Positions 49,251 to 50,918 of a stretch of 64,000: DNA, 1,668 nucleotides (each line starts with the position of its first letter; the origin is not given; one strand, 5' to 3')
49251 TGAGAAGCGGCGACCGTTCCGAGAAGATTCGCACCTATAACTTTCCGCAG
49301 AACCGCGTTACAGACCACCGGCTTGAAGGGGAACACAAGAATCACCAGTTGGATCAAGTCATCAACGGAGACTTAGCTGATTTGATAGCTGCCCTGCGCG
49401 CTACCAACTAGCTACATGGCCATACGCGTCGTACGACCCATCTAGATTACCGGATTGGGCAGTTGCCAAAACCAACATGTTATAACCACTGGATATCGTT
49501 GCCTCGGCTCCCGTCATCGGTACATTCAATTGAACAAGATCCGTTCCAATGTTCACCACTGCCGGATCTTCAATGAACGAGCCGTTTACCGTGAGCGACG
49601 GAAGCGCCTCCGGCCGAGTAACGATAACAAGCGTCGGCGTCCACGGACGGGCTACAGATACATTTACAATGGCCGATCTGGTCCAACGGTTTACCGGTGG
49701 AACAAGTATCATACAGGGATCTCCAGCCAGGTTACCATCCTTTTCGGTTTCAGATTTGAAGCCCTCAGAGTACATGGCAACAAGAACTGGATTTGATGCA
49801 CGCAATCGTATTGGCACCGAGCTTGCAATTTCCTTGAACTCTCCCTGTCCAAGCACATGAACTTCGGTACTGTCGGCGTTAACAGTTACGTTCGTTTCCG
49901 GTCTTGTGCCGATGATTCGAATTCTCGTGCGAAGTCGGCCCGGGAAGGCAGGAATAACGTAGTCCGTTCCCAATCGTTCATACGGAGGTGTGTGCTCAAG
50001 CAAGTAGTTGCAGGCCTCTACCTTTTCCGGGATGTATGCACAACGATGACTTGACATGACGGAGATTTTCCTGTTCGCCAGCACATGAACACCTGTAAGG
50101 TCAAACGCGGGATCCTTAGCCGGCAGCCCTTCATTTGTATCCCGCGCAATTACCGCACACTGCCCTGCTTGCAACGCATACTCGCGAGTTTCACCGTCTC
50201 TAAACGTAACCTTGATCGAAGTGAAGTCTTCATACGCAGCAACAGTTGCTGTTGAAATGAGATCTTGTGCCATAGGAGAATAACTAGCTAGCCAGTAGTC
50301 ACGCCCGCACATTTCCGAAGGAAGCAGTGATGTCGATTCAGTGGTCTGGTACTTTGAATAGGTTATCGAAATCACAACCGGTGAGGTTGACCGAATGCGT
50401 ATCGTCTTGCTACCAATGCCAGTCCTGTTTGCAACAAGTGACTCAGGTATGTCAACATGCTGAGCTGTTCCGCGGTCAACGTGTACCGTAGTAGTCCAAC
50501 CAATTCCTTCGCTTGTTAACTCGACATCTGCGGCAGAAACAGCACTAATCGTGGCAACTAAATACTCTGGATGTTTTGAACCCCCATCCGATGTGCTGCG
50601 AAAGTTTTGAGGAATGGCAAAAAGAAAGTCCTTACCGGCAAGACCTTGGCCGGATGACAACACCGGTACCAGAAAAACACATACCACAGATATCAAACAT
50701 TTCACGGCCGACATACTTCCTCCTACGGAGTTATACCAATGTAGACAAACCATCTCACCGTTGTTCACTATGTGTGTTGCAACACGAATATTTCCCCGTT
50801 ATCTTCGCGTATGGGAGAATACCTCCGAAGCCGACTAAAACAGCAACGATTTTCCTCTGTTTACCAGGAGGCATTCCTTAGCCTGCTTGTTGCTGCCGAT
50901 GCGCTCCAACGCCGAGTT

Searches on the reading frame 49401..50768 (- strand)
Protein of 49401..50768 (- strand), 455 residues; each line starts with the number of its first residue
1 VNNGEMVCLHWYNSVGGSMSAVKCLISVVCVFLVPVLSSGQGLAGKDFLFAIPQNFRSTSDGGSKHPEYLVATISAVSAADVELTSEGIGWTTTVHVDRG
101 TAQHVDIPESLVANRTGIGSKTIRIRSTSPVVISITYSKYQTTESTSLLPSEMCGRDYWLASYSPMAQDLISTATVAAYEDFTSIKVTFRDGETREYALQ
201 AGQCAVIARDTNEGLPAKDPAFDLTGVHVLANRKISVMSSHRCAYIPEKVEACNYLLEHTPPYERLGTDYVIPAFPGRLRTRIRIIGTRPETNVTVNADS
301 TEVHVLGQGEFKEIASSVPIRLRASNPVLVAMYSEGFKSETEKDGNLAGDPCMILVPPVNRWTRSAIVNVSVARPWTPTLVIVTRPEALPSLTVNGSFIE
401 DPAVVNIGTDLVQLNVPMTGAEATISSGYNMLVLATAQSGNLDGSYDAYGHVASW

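Call 3: search_protein_families(library=pfam, proteins=[window:49401-50768:-], max_evalue=1)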
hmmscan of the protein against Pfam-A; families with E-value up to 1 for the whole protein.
window:49401-50768:- (455 aa): 2 families
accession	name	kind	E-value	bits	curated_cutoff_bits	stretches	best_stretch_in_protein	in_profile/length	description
PF17517.7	IgGFc_binding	-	4.1e-40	138.3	25.6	1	145-398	2-255/297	IgGFc binding protein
PF03785.20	Peptidase_C25_C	-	0.12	12.6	25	0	401-442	8-49/79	Peptidase family C25, C terminal ig-like domain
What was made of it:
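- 49401..50768 (-): 455-aa paralogue with the PF17517 domain only: Sec signal, no CTD, no barrel. PF17517 E 4e-40 (call 3).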

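Call 4: search_protein_families(library=ncbifam, proteins=[window:49401-50768:-], max_evalue=1)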
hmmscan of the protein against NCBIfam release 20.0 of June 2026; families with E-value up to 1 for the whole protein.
window:49401-50768:- (455 aa): 0 families
